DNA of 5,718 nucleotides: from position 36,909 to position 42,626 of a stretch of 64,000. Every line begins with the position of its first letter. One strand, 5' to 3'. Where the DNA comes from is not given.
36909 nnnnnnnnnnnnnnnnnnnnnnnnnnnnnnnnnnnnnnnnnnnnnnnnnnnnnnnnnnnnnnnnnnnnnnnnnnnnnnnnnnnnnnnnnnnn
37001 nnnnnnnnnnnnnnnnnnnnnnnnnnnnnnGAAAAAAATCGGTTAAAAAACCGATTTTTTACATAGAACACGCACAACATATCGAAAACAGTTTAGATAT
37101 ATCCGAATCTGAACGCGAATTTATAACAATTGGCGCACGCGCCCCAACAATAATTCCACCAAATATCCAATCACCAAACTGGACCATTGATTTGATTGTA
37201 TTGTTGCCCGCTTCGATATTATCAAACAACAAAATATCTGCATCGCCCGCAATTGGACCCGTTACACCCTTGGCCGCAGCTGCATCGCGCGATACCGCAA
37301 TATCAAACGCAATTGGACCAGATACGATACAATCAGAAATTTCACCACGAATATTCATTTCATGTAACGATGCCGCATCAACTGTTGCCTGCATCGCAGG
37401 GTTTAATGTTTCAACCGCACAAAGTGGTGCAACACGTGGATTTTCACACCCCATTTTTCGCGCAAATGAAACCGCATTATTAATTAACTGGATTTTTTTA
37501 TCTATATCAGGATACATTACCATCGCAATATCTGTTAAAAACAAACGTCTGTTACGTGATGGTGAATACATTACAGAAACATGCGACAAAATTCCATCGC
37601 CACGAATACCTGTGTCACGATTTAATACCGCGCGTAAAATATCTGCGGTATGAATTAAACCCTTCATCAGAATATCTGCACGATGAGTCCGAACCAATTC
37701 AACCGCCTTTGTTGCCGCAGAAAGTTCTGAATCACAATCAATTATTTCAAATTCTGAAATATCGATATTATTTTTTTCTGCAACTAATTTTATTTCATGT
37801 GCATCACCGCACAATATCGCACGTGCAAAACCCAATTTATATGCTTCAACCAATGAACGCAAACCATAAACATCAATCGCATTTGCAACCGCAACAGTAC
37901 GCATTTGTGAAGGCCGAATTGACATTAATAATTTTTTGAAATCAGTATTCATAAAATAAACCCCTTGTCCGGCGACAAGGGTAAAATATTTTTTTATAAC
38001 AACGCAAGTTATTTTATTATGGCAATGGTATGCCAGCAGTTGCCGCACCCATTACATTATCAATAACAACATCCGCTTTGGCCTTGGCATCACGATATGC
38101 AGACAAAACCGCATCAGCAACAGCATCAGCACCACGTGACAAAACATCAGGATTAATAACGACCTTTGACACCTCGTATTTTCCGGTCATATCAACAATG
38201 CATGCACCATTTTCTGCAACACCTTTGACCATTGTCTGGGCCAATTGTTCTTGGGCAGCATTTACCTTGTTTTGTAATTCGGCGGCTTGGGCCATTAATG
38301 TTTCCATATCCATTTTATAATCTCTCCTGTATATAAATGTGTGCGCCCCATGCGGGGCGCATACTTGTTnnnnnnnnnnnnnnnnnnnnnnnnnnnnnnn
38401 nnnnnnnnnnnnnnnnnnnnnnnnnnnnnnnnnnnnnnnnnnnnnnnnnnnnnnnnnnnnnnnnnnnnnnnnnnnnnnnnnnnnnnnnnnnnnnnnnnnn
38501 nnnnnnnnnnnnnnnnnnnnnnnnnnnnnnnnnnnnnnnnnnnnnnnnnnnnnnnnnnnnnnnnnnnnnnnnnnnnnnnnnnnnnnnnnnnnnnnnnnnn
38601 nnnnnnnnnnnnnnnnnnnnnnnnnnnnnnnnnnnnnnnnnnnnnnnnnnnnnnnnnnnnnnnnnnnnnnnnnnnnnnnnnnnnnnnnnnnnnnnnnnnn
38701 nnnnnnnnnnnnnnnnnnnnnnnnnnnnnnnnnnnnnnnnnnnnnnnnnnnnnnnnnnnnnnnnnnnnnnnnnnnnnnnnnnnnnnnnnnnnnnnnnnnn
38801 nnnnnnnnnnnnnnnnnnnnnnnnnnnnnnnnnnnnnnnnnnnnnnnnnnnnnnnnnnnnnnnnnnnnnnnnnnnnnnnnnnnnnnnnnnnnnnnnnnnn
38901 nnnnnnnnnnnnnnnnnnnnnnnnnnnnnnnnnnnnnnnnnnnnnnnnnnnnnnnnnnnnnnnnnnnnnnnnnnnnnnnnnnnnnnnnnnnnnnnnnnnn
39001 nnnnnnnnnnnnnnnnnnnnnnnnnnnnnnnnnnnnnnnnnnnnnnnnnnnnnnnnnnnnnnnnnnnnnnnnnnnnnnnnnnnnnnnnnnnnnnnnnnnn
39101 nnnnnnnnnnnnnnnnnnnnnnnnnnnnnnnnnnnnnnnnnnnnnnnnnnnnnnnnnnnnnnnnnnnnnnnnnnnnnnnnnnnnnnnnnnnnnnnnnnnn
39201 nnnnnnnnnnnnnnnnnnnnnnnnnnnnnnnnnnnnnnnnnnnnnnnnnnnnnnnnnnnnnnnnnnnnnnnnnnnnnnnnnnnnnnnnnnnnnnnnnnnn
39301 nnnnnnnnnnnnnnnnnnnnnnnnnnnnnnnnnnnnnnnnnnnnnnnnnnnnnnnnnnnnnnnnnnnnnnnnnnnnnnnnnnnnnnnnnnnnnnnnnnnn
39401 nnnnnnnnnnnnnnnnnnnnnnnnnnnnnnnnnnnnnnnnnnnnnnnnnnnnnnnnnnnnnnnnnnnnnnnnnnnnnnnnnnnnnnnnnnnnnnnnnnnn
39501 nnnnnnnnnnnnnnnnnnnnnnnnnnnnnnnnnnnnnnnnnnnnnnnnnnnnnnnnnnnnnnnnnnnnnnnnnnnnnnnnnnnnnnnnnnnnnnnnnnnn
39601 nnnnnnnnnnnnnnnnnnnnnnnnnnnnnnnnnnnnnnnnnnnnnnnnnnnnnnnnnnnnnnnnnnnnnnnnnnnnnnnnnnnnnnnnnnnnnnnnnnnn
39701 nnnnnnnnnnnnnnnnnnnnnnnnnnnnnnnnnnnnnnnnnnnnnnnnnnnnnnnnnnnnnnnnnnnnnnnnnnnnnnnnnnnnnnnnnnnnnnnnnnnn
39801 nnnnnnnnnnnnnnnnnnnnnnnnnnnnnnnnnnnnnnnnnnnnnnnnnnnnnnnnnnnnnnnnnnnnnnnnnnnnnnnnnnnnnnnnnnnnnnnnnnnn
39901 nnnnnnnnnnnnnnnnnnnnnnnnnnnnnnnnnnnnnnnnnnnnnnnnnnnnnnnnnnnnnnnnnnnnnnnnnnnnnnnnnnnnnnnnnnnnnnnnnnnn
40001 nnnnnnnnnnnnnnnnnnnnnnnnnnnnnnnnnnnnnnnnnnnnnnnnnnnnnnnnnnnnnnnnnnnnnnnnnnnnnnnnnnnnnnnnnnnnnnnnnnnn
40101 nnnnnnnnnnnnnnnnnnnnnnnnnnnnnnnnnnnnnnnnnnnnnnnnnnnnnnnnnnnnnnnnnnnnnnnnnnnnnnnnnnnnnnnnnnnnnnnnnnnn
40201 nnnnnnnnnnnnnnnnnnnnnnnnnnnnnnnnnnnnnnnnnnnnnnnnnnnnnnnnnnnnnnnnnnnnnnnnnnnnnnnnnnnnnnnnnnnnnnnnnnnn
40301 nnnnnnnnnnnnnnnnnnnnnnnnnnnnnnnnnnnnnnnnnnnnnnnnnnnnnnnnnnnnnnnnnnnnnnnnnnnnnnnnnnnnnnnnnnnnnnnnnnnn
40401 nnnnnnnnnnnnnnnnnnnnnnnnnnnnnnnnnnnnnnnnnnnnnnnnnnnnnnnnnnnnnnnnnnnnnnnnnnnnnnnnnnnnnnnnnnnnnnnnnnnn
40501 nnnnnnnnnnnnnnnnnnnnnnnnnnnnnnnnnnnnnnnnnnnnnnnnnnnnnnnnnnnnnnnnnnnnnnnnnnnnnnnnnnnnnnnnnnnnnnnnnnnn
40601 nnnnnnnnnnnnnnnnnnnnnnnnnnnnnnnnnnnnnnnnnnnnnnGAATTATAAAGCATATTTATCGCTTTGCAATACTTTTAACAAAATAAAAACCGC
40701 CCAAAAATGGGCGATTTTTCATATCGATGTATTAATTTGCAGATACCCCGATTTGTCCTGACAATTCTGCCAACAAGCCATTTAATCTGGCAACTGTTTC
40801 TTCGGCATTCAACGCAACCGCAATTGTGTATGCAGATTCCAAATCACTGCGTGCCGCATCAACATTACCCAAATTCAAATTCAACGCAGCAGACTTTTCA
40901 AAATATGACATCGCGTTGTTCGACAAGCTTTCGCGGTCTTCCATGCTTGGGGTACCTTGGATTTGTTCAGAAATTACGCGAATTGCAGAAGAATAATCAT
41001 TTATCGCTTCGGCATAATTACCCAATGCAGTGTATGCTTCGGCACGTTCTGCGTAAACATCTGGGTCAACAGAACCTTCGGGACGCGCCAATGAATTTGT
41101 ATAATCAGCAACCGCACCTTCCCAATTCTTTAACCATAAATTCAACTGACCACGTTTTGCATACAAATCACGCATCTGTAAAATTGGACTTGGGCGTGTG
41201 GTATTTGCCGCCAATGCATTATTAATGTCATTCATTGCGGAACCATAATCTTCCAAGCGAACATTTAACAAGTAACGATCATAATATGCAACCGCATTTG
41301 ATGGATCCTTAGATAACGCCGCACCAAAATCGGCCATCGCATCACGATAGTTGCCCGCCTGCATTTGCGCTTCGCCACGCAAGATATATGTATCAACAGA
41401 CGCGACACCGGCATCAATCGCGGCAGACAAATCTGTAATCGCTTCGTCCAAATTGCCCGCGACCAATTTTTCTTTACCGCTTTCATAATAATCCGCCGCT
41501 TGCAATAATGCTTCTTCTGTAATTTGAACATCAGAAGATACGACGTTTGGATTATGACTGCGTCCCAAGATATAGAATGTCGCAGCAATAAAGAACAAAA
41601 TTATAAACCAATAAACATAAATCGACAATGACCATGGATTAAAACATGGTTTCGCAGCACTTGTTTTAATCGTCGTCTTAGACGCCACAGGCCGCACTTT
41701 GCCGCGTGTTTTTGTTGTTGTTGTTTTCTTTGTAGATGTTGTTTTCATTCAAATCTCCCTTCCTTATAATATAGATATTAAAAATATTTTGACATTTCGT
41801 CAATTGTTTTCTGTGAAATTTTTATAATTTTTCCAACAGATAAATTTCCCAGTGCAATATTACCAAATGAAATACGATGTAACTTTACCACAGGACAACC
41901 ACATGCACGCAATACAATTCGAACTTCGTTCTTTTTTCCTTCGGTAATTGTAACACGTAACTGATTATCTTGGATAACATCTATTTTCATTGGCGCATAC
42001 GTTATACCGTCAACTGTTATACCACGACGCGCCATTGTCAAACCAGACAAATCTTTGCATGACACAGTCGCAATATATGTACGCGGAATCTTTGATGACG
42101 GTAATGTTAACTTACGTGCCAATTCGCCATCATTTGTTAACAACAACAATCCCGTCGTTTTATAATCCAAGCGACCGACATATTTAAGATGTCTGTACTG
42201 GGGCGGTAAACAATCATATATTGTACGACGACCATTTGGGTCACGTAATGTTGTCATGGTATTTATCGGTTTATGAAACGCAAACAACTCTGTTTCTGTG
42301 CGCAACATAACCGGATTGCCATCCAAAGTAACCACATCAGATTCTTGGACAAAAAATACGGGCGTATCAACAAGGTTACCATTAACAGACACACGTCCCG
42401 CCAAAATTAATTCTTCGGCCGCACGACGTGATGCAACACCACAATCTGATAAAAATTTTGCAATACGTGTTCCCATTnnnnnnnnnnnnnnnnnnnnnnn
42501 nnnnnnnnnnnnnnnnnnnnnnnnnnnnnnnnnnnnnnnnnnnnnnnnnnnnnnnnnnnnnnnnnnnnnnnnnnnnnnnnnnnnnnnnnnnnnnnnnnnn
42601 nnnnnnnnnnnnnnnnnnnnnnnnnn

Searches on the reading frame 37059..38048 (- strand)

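Call 57: search_protein_families(library=pfam, proteins=[window:37059-38048:-], max_evalue=0.00001)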
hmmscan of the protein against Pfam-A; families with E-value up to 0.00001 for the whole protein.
window:37059-38048:- (329 aa): 1 family
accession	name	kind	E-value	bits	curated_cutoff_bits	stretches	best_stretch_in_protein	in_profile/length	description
PF01515.24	PTA_PTB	-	2.5e-48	165.5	24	1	111-323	104-315/319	Phosphate acetyl/butaryl transferase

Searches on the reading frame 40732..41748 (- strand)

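Call 57: search_protein_families(library=pfam, proteins=[window:40732-41748:-], max_evalue=0.00001)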
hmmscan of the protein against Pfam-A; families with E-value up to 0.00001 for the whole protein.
window:40732-41748:- (338 aa): 10 families
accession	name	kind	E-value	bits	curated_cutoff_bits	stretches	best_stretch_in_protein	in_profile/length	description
PF07719.23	TPR_2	-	1.9e-15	56.1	27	0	119-151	2-34/34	Tetratricopeptide repeat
PF00515.34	TPR_1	-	2.3e-14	52.9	27.8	0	230-258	2-30/34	Tetratricopeptide repeat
PF13371.12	TPR_9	-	5.3e-11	42.8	35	0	121-154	32-65/73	Tetratricopeptide repeat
PF13432.12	TPR_16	-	4.3e-10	40.3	32.7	0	89-152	2-65/65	Tetratricopeptide repeat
PF13414.12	TPR_11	-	1.3e-09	38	26.8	0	125-157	1-33/42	TPR repeat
PF13181.12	TPR_8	-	1.7e-09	37.5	25.7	0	230-257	2-29/34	Tetratricopeptide repeat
PF14559.12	TPR_19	-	7.2e-09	36.3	25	0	98-151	5-58/68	Tetratricopeptide repeat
PF13428.12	TPR_14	-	1.3e-08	35.1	23.5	0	119-156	2-39/44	Tetratricopeptide repeat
PF10516.15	SHNi-TPR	-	1.4e-06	28.2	21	0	119-145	2-28/38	SHNi-TPR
PF13424.12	TPR_12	-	8.6e-06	26.3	30.1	0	234-282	8-55/77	Tetratricopeptide repeat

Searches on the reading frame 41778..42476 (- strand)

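Call 57: search_protein_families(library=pfam, proteins=[window:41778-42476:-], max_evalue=0.00001)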
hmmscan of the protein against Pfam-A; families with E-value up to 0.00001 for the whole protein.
window:41778-42476:- (232 aa): 2 families
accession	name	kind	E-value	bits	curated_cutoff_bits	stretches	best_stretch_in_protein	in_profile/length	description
PF00849.27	PseudoU_synth_2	-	1.2e-15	58.4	26.8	1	64-190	2-151/152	RNA pseudouridylate synthase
PF01479.30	S4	-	1.5e-10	41.1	22.8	1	4-49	2-48/48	S4 domain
